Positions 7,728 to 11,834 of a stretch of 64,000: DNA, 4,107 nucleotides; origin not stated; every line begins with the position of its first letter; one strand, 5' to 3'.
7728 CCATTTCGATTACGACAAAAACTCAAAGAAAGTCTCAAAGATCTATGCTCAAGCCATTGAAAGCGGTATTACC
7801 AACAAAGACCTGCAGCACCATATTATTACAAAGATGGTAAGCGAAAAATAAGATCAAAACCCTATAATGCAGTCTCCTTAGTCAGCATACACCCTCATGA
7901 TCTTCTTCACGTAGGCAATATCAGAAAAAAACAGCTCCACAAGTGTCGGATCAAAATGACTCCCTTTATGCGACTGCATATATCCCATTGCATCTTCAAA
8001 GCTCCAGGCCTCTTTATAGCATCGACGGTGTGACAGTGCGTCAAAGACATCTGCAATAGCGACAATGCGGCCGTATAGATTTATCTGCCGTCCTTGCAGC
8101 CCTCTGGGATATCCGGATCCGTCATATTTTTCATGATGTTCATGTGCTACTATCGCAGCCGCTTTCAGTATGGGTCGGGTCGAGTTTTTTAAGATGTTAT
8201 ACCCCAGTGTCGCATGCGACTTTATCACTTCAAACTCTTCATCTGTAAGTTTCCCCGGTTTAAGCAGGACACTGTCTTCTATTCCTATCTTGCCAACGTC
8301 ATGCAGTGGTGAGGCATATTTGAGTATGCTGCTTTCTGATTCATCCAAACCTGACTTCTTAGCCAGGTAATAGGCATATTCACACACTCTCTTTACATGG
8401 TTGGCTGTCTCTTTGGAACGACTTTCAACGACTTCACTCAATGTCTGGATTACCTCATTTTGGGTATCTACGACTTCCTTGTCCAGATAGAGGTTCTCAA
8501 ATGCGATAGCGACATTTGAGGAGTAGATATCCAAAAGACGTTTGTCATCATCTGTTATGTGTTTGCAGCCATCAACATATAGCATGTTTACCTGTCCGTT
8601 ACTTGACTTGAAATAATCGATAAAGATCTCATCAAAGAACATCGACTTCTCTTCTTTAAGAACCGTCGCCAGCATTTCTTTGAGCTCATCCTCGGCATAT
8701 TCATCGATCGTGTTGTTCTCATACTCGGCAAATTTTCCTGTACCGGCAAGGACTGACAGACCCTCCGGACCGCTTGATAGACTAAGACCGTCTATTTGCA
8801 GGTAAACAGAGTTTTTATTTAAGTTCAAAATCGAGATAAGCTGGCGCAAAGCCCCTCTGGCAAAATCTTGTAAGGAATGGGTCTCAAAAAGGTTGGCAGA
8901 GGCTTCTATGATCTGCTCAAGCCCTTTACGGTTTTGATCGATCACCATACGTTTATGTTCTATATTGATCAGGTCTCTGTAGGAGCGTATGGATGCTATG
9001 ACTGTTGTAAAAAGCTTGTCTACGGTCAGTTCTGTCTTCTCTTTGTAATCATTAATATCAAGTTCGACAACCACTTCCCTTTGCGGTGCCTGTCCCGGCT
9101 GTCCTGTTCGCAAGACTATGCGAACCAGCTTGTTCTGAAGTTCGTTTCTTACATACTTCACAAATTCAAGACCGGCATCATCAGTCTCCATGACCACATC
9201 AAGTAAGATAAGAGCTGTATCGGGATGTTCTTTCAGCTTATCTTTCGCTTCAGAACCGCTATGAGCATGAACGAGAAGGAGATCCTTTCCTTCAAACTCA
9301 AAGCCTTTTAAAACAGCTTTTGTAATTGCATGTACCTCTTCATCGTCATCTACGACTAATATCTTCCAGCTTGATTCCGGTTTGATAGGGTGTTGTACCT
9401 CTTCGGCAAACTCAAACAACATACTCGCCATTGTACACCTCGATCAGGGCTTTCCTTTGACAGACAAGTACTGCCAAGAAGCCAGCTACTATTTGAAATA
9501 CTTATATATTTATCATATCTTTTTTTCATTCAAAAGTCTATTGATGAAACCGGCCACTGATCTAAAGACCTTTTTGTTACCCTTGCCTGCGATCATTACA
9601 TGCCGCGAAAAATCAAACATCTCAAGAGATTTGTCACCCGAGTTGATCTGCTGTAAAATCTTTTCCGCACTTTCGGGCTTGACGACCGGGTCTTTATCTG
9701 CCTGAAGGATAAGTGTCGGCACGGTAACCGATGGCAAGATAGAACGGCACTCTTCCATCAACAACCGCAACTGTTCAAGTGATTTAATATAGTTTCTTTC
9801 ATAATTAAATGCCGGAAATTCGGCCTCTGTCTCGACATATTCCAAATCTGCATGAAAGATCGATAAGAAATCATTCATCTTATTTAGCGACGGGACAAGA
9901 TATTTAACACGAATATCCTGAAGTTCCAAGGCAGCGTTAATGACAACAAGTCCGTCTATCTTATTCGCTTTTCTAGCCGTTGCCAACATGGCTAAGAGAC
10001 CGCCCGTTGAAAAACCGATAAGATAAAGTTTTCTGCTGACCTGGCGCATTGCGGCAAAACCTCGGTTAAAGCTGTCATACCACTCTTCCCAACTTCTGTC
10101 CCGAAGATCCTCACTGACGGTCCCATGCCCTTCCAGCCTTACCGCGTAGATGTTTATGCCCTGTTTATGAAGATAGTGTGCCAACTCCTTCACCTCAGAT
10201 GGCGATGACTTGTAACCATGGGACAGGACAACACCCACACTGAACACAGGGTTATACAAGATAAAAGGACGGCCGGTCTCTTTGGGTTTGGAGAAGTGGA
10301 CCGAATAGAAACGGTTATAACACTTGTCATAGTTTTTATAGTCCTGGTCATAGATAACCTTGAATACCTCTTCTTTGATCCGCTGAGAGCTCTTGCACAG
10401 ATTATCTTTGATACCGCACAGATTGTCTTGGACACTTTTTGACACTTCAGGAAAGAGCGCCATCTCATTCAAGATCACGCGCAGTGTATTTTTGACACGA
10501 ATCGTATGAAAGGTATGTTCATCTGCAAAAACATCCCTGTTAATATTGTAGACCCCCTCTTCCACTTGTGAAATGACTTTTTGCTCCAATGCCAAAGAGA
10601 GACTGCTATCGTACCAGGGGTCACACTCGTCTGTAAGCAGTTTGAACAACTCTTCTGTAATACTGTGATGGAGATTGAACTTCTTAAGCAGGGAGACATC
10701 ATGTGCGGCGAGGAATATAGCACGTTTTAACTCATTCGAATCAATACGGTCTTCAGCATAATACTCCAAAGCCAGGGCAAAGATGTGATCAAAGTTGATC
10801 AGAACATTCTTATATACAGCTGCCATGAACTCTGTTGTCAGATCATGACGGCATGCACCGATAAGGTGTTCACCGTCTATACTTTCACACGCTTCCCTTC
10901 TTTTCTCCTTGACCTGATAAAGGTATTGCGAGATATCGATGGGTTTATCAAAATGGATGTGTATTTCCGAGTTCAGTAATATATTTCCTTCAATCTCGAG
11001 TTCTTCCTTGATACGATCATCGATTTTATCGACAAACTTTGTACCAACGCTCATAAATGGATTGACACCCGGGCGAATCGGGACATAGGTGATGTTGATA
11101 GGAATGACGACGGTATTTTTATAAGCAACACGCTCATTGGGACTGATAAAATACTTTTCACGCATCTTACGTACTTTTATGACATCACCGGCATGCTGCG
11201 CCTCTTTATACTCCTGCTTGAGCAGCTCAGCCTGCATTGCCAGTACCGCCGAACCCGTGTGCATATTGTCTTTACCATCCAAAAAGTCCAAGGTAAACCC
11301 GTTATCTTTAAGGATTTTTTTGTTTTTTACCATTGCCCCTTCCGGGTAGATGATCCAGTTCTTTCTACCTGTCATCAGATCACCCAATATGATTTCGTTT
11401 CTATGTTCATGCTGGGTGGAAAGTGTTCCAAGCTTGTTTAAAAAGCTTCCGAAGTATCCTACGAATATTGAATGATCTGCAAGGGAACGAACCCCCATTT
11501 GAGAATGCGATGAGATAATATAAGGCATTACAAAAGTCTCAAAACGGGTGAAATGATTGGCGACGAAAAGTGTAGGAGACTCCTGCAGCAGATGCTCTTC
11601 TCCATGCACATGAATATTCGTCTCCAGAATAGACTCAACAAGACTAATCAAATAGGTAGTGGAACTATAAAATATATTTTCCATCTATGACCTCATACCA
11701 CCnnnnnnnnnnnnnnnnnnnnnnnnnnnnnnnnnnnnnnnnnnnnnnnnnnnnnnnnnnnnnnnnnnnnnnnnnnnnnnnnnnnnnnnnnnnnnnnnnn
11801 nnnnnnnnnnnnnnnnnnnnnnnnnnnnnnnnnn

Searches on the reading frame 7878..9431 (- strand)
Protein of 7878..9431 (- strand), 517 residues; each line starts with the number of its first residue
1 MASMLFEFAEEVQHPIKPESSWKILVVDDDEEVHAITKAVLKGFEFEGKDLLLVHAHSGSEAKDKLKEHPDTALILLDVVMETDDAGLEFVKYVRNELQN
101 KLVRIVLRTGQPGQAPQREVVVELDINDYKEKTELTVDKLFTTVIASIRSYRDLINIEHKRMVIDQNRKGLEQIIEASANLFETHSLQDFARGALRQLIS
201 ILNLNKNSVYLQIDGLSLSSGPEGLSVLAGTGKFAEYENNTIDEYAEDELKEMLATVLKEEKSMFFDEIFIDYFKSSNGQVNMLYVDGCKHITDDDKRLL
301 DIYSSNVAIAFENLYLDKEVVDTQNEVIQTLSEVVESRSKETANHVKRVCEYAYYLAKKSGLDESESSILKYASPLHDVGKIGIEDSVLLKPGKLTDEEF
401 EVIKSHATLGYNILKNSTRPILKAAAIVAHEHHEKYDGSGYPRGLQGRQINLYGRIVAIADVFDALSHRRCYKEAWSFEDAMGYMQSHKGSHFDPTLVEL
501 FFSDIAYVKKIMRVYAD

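Call 53: search_protein_families(library=pfam, proteins=[window:7878-9431:-])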
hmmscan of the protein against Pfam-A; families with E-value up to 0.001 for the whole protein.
window:7878-9431:- (517 aa): 4 families
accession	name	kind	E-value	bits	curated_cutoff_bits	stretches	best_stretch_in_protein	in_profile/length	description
PF11849.14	DUF3369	-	4.8e-48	164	27.2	1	144-319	1-167/168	Domain of unknown function (DUF3369)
PF13487.12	HD_5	-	7.4e-36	123.9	27.2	1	330-497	2-170/170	HD domain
PF01966.28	HD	-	1.7e-19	70.6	22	1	343-465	2-115/116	HD domain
PF00072.30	Response_reg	-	1.2e-07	32.3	30.2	1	24-133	1-100/111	Response regulator receiver domain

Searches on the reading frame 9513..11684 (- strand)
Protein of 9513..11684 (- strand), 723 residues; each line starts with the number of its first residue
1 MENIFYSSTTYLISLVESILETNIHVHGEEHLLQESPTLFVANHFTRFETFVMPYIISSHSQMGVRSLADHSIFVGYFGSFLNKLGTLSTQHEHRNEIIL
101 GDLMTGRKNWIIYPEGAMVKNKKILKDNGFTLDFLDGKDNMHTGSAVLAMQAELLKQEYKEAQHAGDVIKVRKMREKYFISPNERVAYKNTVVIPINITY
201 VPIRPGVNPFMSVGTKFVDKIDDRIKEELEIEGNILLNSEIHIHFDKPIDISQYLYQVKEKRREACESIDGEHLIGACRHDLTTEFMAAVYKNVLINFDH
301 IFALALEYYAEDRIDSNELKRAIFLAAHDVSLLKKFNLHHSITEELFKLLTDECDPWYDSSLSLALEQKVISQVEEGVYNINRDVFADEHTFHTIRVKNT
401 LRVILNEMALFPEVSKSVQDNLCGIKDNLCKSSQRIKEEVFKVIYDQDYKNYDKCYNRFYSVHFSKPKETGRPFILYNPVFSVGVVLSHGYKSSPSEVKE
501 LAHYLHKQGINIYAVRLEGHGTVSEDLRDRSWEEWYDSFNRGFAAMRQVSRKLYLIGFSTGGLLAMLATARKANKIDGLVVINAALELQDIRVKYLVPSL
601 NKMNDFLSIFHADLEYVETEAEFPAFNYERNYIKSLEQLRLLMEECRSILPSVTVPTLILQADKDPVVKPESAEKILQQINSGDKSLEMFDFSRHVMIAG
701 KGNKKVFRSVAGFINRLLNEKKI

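Call 54: search_protein_families(library=pfam, proteins=[window:9513-11684:-])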
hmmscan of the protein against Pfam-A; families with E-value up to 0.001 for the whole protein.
window:9513-11684:- (723 aa): 6 families
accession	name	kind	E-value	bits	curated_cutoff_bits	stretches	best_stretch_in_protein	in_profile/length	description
PF12146.15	Hydrolase_4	-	2.6e-26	92.8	27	1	485-697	7-234/239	Serine aminopeptidase, S33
PF12697.13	Abhydrolase_6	-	1e-09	39.9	26.3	1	485-674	1-185/217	Alpha/beta hydrolase family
PF00561.26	Abhydrolase_1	-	2.5e-09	37.6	25.8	1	551-597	69-120/245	alpha/beta hydrolase fold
PF01553.26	Acyltransferase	-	4.3e-07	30.2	23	1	24-125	2-109/132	Acyltransferase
PF00326.27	Peptidase_S9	-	1.8e-05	24.7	22.6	1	505-720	10-212/213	Prolyl oligopeptidase family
PF20434.5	BD-FAE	-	0.00013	22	26.8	1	551-677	89-212/215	BD-FAE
